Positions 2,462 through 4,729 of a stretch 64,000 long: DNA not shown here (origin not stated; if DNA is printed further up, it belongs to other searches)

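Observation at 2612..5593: RpfF-like DSF synthase in an apparent operon with an RpfR-like PAS-GGDEF-EAL protein that carries a DNA-binding domain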

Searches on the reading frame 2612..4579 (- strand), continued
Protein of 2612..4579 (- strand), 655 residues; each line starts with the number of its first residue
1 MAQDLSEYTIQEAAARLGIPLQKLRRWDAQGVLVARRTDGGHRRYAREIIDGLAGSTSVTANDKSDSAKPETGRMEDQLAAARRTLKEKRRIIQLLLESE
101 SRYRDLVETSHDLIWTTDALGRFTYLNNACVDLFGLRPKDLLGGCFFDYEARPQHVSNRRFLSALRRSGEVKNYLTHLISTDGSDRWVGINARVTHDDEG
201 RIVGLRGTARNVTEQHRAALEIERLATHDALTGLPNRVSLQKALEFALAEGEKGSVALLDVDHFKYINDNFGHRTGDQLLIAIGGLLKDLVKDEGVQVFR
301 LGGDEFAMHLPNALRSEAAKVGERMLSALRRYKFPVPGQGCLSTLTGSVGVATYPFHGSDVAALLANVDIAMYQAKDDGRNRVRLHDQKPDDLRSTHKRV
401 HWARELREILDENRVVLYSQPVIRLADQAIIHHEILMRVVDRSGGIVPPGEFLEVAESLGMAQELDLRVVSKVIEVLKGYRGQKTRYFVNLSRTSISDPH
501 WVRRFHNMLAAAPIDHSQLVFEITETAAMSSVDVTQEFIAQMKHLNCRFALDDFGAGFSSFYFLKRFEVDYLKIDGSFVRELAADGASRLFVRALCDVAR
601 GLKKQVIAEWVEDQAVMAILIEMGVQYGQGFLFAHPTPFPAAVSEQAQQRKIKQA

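Call 7: find_homologous_proteins(query=window:2612-4579:-, max_evalue=1e-20)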
Query window:2612-4579:- (655 aa): 7065 proteins with E <= 1e-20 among 8000 candidates; the best 120 are listed.
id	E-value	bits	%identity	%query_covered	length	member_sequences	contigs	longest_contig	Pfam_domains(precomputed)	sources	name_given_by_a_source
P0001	0.0e+0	1472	100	100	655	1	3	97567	PF12728.14,PF13426.14,PF00376.30,PF13411.13,PF13188.14,PF08448.17,PF00563.26,PF00989.32,PF00990.27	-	-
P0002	0.0e+0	1443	97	100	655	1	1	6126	PF12728.14,PF13426.14,PF00376.30,PF13411.13,PF13188.14,PF08448.17,PF00563.26,PF00989.32,PF00990.27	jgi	jgi:diguanylate cyclase (GGDEF)-like protein/PAS domain S-box-containing protein/excisionase family 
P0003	0.0e+0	1399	94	100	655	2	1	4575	PF12728.14,PF13426.14,PF00376.30,PF13411.13,PF13188.14,PF08448.17,PF00563.26,PF00989.32,PF00990.27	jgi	jgi:diguanylate cyclase (GGDEF)-like protein/PAS domain S-box-containing protein/excisionase family 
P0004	0.0e+0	1380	93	100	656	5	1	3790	PF13426.14,PF00376.30,PF13411.13,PF13188.14,PF08448.17,PF00563.26,PF00989.32,PF00990.27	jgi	-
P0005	0.0e+0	1286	86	100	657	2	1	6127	PF12728.14,PF13426.14,PF00376.30,PF13411.13,PF13188.14,PF08448.17,PF00563.26,PF00989.32,PF00990.27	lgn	-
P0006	0.0e+0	1284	88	98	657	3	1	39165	PF12728.14,PF13426.14,PF00376.30,PF13411.13,PF13188.14,PF08448.17,PF00563.26,PF00989.32,PF00990.27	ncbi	-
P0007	0.0e+0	1282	86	100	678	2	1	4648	PF12728.14,PF13426.14,PF00376.30,PF13411.13,PF13188.14,PF08448.17,PF00563.26,PF00989.32,PF00990.27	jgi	jgi:diguanylate cyclase (GGDEF)-like protein/PAS domain S-box-containing protein/excisionase family 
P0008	0.0e+0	1282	87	99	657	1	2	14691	PF12728.14,PF13426.14,PF00376.30,PF13411.13,PF13188.14,PF08448.17,PF00563.26,PF00989.32,PF00990.27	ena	-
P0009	0.0e+0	1282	87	99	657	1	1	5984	PF12728.14,PF13426.14,PF00376.30,PF13411.13,PF13188.14,PF08448.17,PF00563.26,PF00989.32,PF00990.27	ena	-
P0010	0.0e+0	1281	86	99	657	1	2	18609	PF12728.14,PF13426.14,PF00376.30,PF13411.13,PF13188.14,PF08448.17,PF00563.26,PF00989.32,PF00990.27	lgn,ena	-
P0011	0.0e+0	1280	86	100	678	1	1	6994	PF12728.14,PF13426.14,PF00376.30,PF13411.13,PF13188.14,PF08448.17,PF00563.26,PF00989.32,PF00990.27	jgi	jgi:diguanylate cyclase (GGDEF)-like protein/PAS domain S-box-containing protein/excisionase family 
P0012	0.0e+0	1279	86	99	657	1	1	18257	PF12728.14,PF13426.14,PF00376.30,PF13411.13,PF13188.14,PF08448.17,PF00563.26,PF00989.32,PF00990.27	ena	-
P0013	0.0e+0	1278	86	99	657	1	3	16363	PF12728.14,PF13426.14,PF00376.30,PF13411.13,PF13188.14,PF08448.17,PF00563.26,PF00989.32,PF00990.27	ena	-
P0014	0.0e+0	1277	85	100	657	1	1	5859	PF12728.14,PF13426.14,PF00376.30,PF13411.13,PF13188.14,PF08448.17,PF00563.26,PF00989.32,PF00990.27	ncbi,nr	ncbi:MAG: EAL domain-containing protein [Prolixibacteraceae bacterium]|nr:EAL domain-containing prot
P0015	0.0e+0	1276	86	99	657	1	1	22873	PF12728.14,PF13426.14,PF00376.30,PF13411.13,PF13188.14,PF08448.17,PF00563.26,PF00989.32,PF00990.27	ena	-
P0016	0.0e+0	1276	86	99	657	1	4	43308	PF12728.14,PF13426.14,PF00376.30,PF13411.13,PF13188.14,PF08448.17,PF00563.26,PF00989.32,PF00990.27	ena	-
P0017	0.0e+0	1275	86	99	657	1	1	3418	PF12728.14,PF13426.14,PF00376.30,PF13411.13,PF13188.14,PF08448.17,PF00563.26,PF00989.32,PF00990.27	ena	-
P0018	0.0e+0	1274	85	100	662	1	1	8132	PF12728.14,PF13426.14,PF00376.30,PF13411.13,PF13188.14,PF08448.17,PF00563.26,PF00989.32,PF00990.27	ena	-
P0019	0.0e+0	1274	85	100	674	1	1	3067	PF12728.14,PF13426.14,PF00376.30,PF13411.13,PF13188.14,PF08448.17,PF00563.26,PF00989.32,PF00990.27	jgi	jgi:diguanylate cyclase (GGDEF)-like protein/PAS domain S-box-containing protein/excisionase family 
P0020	0.0e+0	1273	85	100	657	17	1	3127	PF12728.14,PF13426.14,PF00376.30,PF13411.13,PF13188.14,PF08448.17,PF00563.26,PF00989.32,PF00990.27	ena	-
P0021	0.0e+0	1270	86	99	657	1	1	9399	PF12728.14,PF13426.14,PF00376.30,PF13411.13,PF13188.14,PF08448.17,PF00563.26,PF00989.32,PF00990.27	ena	-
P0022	0.0e+0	1269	86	99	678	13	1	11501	PF12728.14,PF13426.14,PF00376.30,PF13411.13,PF13188.14,PF08448.17,PF00563.26,PF00989.32,PF00990.27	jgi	jgi:diguanylate cyclase (GGDEF)-like protein/PAS domain S-box-containing protein/excisionase family 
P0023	0.0e+0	1268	86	98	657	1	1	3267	PF12728.14,PF13426.14,PF00376.30,PF13411.13,PF13188.14,PF08448.17,PF00563.26,PF00989.32,PF00990.27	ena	-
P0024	0.0e+0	1268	85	100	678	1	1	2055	PF12728.14,PF13426.14,PF00376.30,PF13411.13,PF13188.14,PF08448.17,PF00563.26,PF00989.32,PF00990.27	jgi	jgi:diguanylate cyclase (GGDEF)-like protein/PAS domain S-box-containing protein/excisionase family 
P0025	0.0e+0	1267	85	100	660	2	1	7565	PF12728.14,PF13426.14,PF00376.30,PF13411.13,PF13188.14,PF08448.17,PF00563.26,PF00989.32,PF00990.27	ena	-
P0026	0.0e+0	1267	85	98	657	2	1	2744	PF12728.14,PF13426.14,PF00376.30,PF13411.13,PF13188.14,PF08448.17,PF00563.26,PF00989.32,PF00990.27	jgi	jgi:diguanylate cyclase (GGDEF)-like protein/PAS domain S-box-containing protein/excisionase family 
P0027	0.0e+0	1267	86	98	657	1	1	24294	PF12728.14,PF13426.14,PF00376.30,PF13411.13,PF13188.14,PF08448.17,PF00563.26,PF00989.32,PF00990.27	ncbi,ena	-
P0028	0.0e+0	1266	86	98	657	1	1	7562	PF12728.14,PF13426.14,PF00376.30,PF13411.13,PF13188.14,PF08448.17,PF00563.26,PF00989.32,PF00990.27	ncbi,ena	-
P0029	0.0e+0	1266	85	100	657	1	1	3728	PF12728.14,PF13426.14,PF00376.30,PF13411.13,PF13188.14,PF08448.17,PF00563.26,PF00989.32,PF00990.27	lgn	-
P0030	0.0e+0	1266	85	100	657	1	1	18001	PF12728.14,PF13426.14,PF00376.30,PF13411.13,PF13188.14,PF08448.17,PF00563.26,PF00989.32,PF00990.27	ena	-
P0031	0.0e+0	1266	85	99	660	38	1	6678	PF12728.14,PF13426.14,PF00376.30,PF13411.13,PF13188.14,PF08448.17,PF00563.26,PF00989.32,PF00990.27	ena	-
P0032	0.0e+0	1265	84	100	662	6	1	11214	PF12728.14,PF13426.14,PF00376.30,PF13411.13,PF13188.14,PF08448.17,PF00563.26,PF00989.32,PF00990.27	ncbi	-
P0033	0.0e+0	1261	86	99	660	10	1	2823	PF12728.14,PF13426.14,PF00376.30,PF13411.13,PF13188.14,PF08448.17,PF00563.26,PF00989.32,PF00990.27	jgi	jgi:diguanylate cyclase (GGDEF)-like protein/PAS domain S-box-containing protein/excisionase family 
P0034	0.0e+0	1261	84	100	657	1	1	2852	PF12728.14,PF13426.14,PF00376.30,PF13411.13,PF13188.14,PF08448.17,PF00563.26,PF00989.32,PF00990.27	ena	-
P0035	0.0e+0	1260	85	98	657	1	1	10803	PF12728.14,PF13426.14,PF00376.30,PF13411.13,PF13188.14,PF08448.17,PF00563.26,PF00989.32,PF00990.27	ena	-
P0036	0.0e+0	1260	84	100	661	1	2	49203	PF12728.14,PF13426.14,PF00376.30,PF13411.13,PF13188.14,PF08448.17,PF00563.26,PF00989.32,PF00990.27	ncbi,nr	ncbi:MAG TPA: EAL domain-containing protein [Burkholderiales bacterium]|nr:EAL domain-containing pro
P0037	0.0e+0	1259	84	100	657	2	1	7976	PF12728.14,PF13426.14,PF00376.30,PF13411.13,PF13188.14,PF08448.17,PF00563.26,PF00989.32,PF00990.27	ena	-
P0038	0.0e+0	1259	84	100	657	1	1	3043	PF12728.14,PF13426.14,PF00376.30,PF13411.13,PF13188.14,PF08448.17,PF00563.26,PF00989.32,PF00990.27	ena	-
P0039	0.0e+0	1257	85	98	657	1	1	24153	PF12728.14,PF13426.14,PF00376.30,PF13411.13,PF13188.14,PF08448.17,PF00563.26,PF00989.32,PF00990.27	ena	-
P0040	0.0e+0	1256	85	98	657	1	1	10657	PF12728.14,PF13426.14,PF00376.30,PF13411.13,PF13188.14,PF08448.17,PF00563.26,PF00989.32,PF00990.27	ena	-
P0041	0.0e+0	1256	85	98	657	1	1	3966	PF12728.14,PF13426.14,PF00376.30,PF13411.13,PF13188.14,PF08448.17,PF00563.26,PF00989.32,PF00990.27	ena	-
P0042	0.0e+0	1255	85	99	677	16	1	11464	PF12728.14,PF13426.14,PF00376.30,PF13411.13,PF13188.14,PF08448.17,PF00563.26,PF00989.32,PF00990.27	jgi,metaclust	metaclust:\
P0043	0.0e+0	1255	85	98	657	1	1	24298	PF12728.14,PF13426.14,PF00376.30,PF13411.13,PF13188.14,PF08448.17,PF00563.26,PF00989.32,PF00990.27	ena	-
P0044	0.0e+0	1254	85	98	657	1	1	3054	PF12728.14,PF13426.14,PF00376.30,PF13411.13,PF13188.14,PF08448.17,PF00563.26,PF00989.32,PF00990.27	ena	-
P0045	0.0e+0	1253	85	98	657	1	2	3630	PF12728.14,PF13426.14,PF00376.30,PF13411.13,PF13188.14,PF08448.17,PF00563.26,PF00989.32,PF00990.27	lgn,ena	-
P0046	0.0e+0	1253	85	98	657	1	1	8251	PF12728.14,PF13426.14,PF00376.30,PF13411.13,PF13188.14,PF08448.17,PF00563.26,PF00989.32,PF00990.27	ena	-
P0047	0.0e+0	1253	85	98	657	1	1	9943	PF12728.14,PF13426.14,PF00376.30,PF13411.13,PF13188.14,PF08448.17,PF00563.26,PF00989.32,PF00990.27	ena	-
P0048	0.0e+0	1253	85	98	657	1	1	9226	PF12728.14,PF13426.14,PF00376.30,PF13411.13,PF13188.14,PF08448.17,PF00563.26,PF00989.32,PF00990.27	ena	-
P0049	0.0e+0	1252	85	98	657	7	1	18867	PF12728.14,PF13426.14,PF00376.30,PF13411.13,PF13188.14,PF08448.17,PF00563.26,PF00989.32,PF00990.27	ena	-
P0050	0.0e+0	1252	85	98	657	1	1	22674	PF12728.14,PF13426.14,PF00376.30,PF13411.13,PF13188.14,PF08448.17,PF00563.26,PF00989.32,PF00990.27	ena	-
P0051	0.0e+0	1252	85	98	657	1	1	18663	PF12728.14,PF13426.14,PF00376.30,PF13411.13,PF13188.14,PF08448.17,PF00563.26,PF00989.32,PF00990.27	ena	-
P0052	0.0e+0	1252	84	98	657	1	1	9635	PF12728.14,PF13426.14,PF00376.30,PF13411.13,PF13188.14,PF08448.17,PF00563.26,PF00989.32,PF00990.27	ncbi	-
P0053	0.0e+0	1250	84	98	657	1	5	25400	PF12728.14,PF13426.14,PF00376.30,PF13411.13,PF13188.14,PF08448.17,PF00563.26,PF00989.32,PF00990.27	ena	-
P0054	0.0e+0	1250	84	98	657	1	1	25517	PF12728.14,PF13426.14,PF00376.30,PF13411.13,PF13188.14,PF08448.17,PF00563.26,PF00989.32,PF00990.27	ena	-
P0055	0.0e+0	1250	84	98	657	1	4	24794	PF12728.14,PF13426.14,PF00376.30,PF13411.13,PF13188.14,PF08448.17,PF00563.26,PF00989.32,PF00990.27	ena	-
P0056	0.0e+0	1250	84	98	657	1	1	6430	PF12728.14,PF13426.14,PF00376.30,PF13411.13,PF13188.14,PF08448.17,PF00563.26,PF00989.32,PF00990.27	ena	-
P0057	0.0e+0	1250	85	98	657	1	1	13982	PF12728.14,PF13426.14,PF00376.30,PF13411.13,PF13188.14,PF08448.17,PF00563.26,PF00989.32,PF00990.27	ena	-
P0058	0.0e+0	1250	84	98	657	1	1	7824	PF12728.14,PF13426.14,PF00376.30,PF13411.13,PF13188.14,PF08448.17,PF00563.26,PF00989.32,PF00990.27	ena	-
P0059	0.0e+0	1249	84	98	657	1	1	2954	PF12728.14,PF13426.14,PF00376.30,PF13411.13,PF13188.14,PF08448.17,PF00563.26,PF00989.32,PF00990.27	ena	-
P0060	0.0e+0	1249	84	98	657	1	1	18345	PF12728.14,PF13426.14,PF00376.30,PF13411.13,PF13188.14,PF08448.17,PF00563.26,PF00989.32,PF00990.27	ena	-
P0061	0.0e+0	1248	84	98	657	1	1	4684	PF12728.14,PF13426.14,PF00376.30,PF13411.13,PF13188.14,PF08448.17,PF00563.26,PF00989.32,PF00990.27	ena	-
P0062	0.0e+0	1248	84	98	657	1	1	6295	PF12728.14,PF13426.14,PF00376.30,PF13411.13,PF13188.14,PF08448.17,PF00563.26,PF00989.32,PF00990.27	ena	-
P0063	0.0e+0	1248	84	98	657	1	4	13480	PF12728.14,PF13426.14,PF00376.30,PF13411.13,PF13188.14,PF08448.17,PF00563.26,PF00989.32,PF00990.27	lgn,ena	-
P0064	0.0e+0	1248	84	98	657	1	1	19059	PF12728.14,PF13426.14,PF00376.30,PF13411.13,PF13188.14,PF08448.17,PF00563.26,PF00989.32,PF00990.27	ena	-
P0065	0.0e+0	1248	84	98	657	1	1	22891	PF12728.14,PF13426.14,PF00376.30,PF13411.13,PF13188.14,PF08448.17,PF00563.26,PF00989.32,PF00990.27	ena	-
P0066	0.0e+0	1247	84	98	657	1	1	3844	PF12728.14,PF13426.14,PF00376.30,PF13411.13,PF13188.14,PF08448.17,PF00563.26,PF00989.32,PF00990.27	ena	-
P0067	0.0e+0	1246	84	98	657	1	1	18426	PF12728.14,PF13426.14,PF00376.30,PF13411.13,PF13188.14,PF08448.17,PF00563.26,PF00989.32,PF00990.27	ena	-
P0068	0.0e+0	1246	84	98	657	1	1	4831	PF12728.14,PF13426.14,PF00376.30,PF13411.13,PF13188.14,PF08448.17,PF00563.26,PF00989.32,PF00990.27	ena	-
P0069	0.0e+0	1246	84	98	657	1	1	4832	PF12728.14,PF13426.14,PF00376.30,PF13411.13,PF13188.14,PF08448.17,PF00563.26,PF00989.32,PF00990.27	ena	-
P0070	0.0e+0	1245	84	98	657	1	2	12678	PF12728.14,PF13426.14,PF00376.30,PF13411.13,PF13188.14,PF08448.17,PF00563.26,PF00989.32,PF00990.27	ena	-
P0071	0.0e+0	1244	83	99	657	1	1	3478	PF12728.14,PF13426.14,PF00376.30,PF13411.13,PF13188.14,PF08448.17,PF00563.26,PF00989.32,PF00990.27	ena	-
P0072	0.0e+0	1244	84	98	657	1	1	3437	PF12728.14,PF13426.14,PF00376.30,PF13411.13,PF13188.14,PF08448.17,PF00563.26,PF00989.32,PF00990.27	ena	-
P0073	0.0e+0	1242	83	99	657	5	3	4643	PF12728.14,PF13426.14,PF00376.30,PF13411.13,PF13188.14,PF08448.17,PF00563.26,PF00989.32,PF00990.27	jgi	jgi:diguanylate cyclase (GGDEF)-like protein/PAS domain S-box-containing protein/excisionase family 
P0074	0.0e+0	1235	83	99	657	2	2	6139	PF12728.14,PF13426.14,PF00376.30,PF13411.13,PF13188.14,PF08448.17,PF00563.26,PF00989.32,PF00990.27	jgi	jgi:diguanylate cyclase (GGDEF)-like protein/PAS domain S-box-containing protein/excisionase family 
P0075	0.0e+0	1235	82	100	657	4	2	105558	PF12728.14,PF13426.14,PF00376.30,PF13411.13,PF13188.14,PF08448.17,PF00563.26,PF00989.32,PF00990.27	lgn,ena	-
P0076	0.0e+0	1235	83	99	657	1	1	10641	PF12728.14,PF13426.14,PF00376.30,PF13411.13,PF13188.14,PF08448.17,PF00563.26,PF00989.32,PF00990.27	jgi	-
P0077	0.0e+0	1234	83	99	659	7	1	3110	PF12728.14,PF13426.14,PF00376.30,PF13411.13,PF13188.14,PF08448.17,PF00563.26,PF00989.32,PF00990.27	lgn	-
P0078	0.0e+0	1234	83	99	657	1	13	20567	PF12728.14,PF13426.14,PF00376.30,PF13411.13,PF13188.14,PF08448.17,PF00563.26,PF00989.32,PF00990.27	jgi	jgi:diguanylate cyclase (GGDEF)-like protein/PAS domain S-box-containing protein/excisionase family 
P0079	0.0e+0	1233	83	99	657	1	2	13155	PF12728.14,PF13426.14,PF00376.30,PF13411.13,PF13188.14,PF08448.17,PF00563.26,PF00989.32,PF00990.27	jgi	jgi:diguanylate cyclase (GGDEF)-like protein/PAS domain S-box-containing protein/excisionase family 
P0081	0.0e+0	1222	81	100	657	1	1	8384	PF12728.14,PF13426.14,PF00376.30,PF13411.13,PF13188.14,PF08448.17,PF00563.26,PF00989.32,PF00990.27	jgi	jgi:diguanylate cyclase (GGDEF)-like protein/PAS domain S-box-containing protein/excisionase family 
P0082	0.0e+0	1208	81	100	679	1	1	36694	PF12728.14,PF13426.14,PF00376.30,PF13411.13,PF13188.14,PF08448.17,PF00563.26,PF00989.32,PF00990.27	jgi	jgi:diguanylate cyclase (GGDEF)-like protein/PAS domain S-box-containing protein/excisionase family 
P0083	0.0e+0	1205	81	99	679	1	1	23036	PF12728.14,PF13426.14,PF00376.30,PF13411.13,PF13188.14,PF08448.17,PF00563.26,PF00989.32,PF00990.27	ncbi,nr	ncbi:MAG TPA: EAL domain-containing protein [Burkholderiales bacterium]|nr:EAL domain-containing pro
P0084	0.0e+0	1200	82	98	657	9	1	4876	PF13426.14,PF00376.30,PF13411.13,PF13188.14,PF08448.17,PF00563.26,PF00989.32,PF00990.27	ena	-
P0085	0.0e+0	1169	79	100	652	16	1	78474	PF12728.14,PF13426.14,PF00376.30,PF13411.13,PF13188.14,PF08448.17,PF00563.26,PF00989.32,PF00990.27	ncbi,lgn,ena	-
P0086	0.0e+0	1169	79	98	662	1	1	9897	PF12728.14,PF13426.14,PF00376.30,PF13411.13,PF13188.14,PF08448.17,PF00563.26,PF00989.32,PF00990.27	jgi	jgi:diguanylate cyclase (GGDEF)-like protein/PAS domain S-box-containing protein/excisionase family 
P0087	0.0e+0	1169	79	98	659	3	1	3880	PF12728.14,PF13426.14,PF00376.30,PF13411.13,PF13188.14,PF08448.17,PF00563.26,PF00989.32,PF00990.27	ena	-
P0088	0.0e+0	1168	80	99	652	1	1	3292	PF12728.14,PF13426.14,PF00376.30,PF13411.13,PF13188.14,PF08448.17,PF00563.26,PF00989.32,PF00990.27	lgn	-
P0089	0.0e+0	1166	79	98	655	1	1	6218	PF12728.14,PF13426.14,PF00376.30,PF13411.13,PF13188.14,PF08448.17,PF00563.26,PF00989.32,PF00990.27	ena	-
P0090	0.0e+0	1166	78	100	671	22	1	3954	PF12728.14,PF13426.14,PF00376.30,PF13411.13,PF13188.14,PF08448.17,PF00563.26,PF00989.32,PF00990.27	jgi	jgi:diguanylate cyclase (GGDEF)-like protein/PAS domain S-box-containing protein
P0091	0.0e+0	1163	79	100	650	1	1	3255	PF13426.14,PF00376.30,PF13411.13,PF13188.14,PF08448.17,PF00563.26,PF00989.32,PF00990.27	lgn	-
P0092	0.0e+0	1162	78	100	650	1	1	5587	PF12728.14,PF13426.14,PF00376.30,PF13411.13,PF13188.14,PF08448.17,PF00563.26,PF00989.32,PF00990.27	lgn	-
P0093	0.0e+0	1160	78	99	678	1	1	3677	PF12728.14,PF13426.14,PF00376.30,PF13411.13,PF08448.17,PF00563.26,PF00989.32,PF00990.27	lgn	-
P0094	0.0e+0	1160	78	100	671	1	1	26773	PF13426.14,PF00376.30,PF13411.13,PF13188.14,PF08448.17,PF00563.26,PF00989.32,PF00990.27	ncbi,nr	ncbi:MAG TPA: EAL domain-containing protein [Burkholderiales bacterium]|nr:EAL domain-containing pro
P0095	0.0e+0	1158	78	100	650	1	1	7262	PF12728.14,PF13426.14,PF00376.30,PF13411.13,PF13188.14,PF08448.17,PF00563.26,PF00989.32,PF00990.27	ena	-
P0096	0.0e+0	1155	78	100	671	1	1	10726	PF13426.14,PF00376.30,PF13411.13,PF13188.14,PF08448.17,PF00563.26,PF00989.32,PF00990.27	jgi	jgi:diguanylate cyclase (GGDEF)-like protein/PAS domain S-box-containing protein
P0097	0.0e+0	1154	78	100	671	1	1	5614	PF12728.14,PF13426.14,PF00376.30,PF13411.13,PF13188.14,PF08448.17,PF00563.26,PF00989.32,PF00990.27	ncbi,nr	ncbi:MAG TPA: EAL domain-containing protein [Burkholderiales bacterium]|nr:EAL domain-containing pro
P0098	0.0e+0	1154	78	100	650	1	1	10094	PF12728.14,PF13426.14,PF00376.30,PF13411.13,PF13188.14,PF08448.17,PF00563.26,PF00989.32,PF00990.27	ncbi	-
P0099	0.0e+0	1154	78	100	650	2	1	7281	PF12728.14,PF13426.14,PF00376.30,PF13411.13,PF13188.14,PF08448.17,PF00563.26,PF00989.32,PF00990.27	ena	-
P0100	0.0e+0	1153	78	100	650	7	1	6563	PF12728.14,PF13426.14,PF00376.30,PF13411.13,PF13188.14,PF08448.17,PF00563.26,PF00989.32,PF00990.27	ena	-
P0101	0.0e+0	1153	80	97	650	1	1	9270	PF12728.14,PF13426.14,PF00376.30,PF13411.13,PF13188.14,PF08448.17,PF00563.26,PF00989.32,PF00990.27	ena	-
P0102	0.0e+0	1152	79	98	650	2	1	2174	PF12728.14,PF13426.14,PF00376.30,PF13411.13,PF13188.14,PF08448.17,PF00563.26,PF00989.32,PF00990.27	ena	-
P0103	0.0e+0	1151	78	100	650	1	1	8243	PF12728.14,PF13426.14,PF00376.30,PF13411.13,PF13188.14,PF08448.17,PF00563.26,PF00989.32,PF00990.27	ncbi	-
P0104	0.0e+0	1151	76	99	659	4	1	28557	PF12728.14,PF13426.14,PF00376.30,PF13411.13,PF13188.14,PF08448.17,PF00563.26,PF00989.32,PF00990.27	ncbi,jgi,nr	ncbi:MAG TPA: EAL domain-containing protein [Burkholderiales bacterium]|jgi:diguanylate cyclase (GGD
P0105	0.0e+0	1147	78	99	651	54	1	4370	PF12728.14,PF13426.14,PF00376.30,PF13411.13,PF13188.14,PF08448.17,PF00563.26,PF00989.32,PF00990.27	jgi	-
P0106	0.0e+0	1146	77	100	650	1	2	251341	PF13426.14,PF00376.30,PF13411.13,PF13188.14,PF08448.17,PF00563.26,PF00989.32,PF00990.27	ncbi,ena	-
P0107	0.0e+0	1144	76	99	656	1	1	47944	PF12728.14,PF13426.14,PF00376.30,PF13411.13,PF13188.14,PF08448.17,PF00563.26,PF00989.32,PF00990.27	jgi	jgi:diguanylate cyclase (GGDEF)-like protein/PAS domain S-box-containing protein/excisionase family 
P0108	0.0e+0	1144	76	100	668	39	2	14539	PF12728.14,PF13426.14,PF00376.30,PF13411.13,PF08448.17,PF00563.26,PF00989.32,PF00990.27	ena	-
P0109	0.0e+0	1139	77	100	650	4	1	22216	PF12728.14,PF13426.14,PF00376.30,PF13411.13,PF13188.14,PF08448.17,PF00563.26,PF00989.32,PF00990.27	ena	-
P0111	0.0e+0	1134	77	99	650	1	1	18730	PF12728.14,PF13426.14,PF00376.30,PF13411.13,PF13188.14,PF08448.17,PF00563.26,PF00989.32,PF00990.27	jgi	jgi:diguanylate cyclase (GGDEF)-like protein/PAS domain S-box-containing protein/excisionase family 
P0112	0.0e+0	1128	77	99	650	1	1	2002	PF13426.14,PF00376.30,PF13411.13,PF13188.14,PF08448.17,PF00563.26,PF00989.32,PF00990.27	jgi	jgi:diguanylate cyclase (GGDEF)-like protein/PAS domain S-box-containing protein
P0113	0.0e+0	1128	77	99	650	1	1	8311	PF13426.14,PF00376.30,PF13411.13,PF13188.14,PF08448.17,PF00563.26,PF00989.32,PF00990.27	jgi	jgi:diguanylate cyclase (GGDEF)-like protein/PAS domain S-box-containing protein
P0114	0.0e+0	1126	77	99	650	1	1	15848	PF13426.14,PF00376.30,PF13411.13,PF13188.14,PF08448.17,PF00563.26,PF00989.32,PF00990.27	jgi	jgi:diguanylate cyclase (GGDEF)-like protein/PAS domain S-box-containing protein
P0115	0.0e+0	1126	77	99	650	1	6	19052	PF13426.14,PF00376.30,PF13411.13,PF13188.14,PF08448.17,PF00563.26,PF00989.32,PF00990.27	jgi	jgi:diguanylate cyclase (GGDEF)-like protein/PAS domain S-box-containing protein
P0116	0.0e+0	1122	75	98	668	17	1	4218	PF13426.14,PF00376.30,PF13411.13,PF13188.14,PF08448.17,PF00563.26,PF00989.32,PF00990.27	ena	-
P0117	0.0e+0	1114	75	99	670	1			PF12728.14,PF13426.14,PF00376.30,PF13411.13,PF13188.14,PF08448.17,PF00563.26,PF00989.32,PF00990.27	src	-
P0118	0.0e+0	1111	75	99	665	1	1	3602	PF12728.14,PF13426.14,PF00376.30,PF13411.13,PF13188.14,PF08448.17,PF00563.26,PF00989.32,PF00990.27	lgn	-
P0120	0.0e+0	1069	73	100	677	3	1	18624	PF12728.14,PF13426.14,PF00376.30,PF13411.13,PF13188.14,PF08448.17,PF00563.26,PF00989.32,PF00990.27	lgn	-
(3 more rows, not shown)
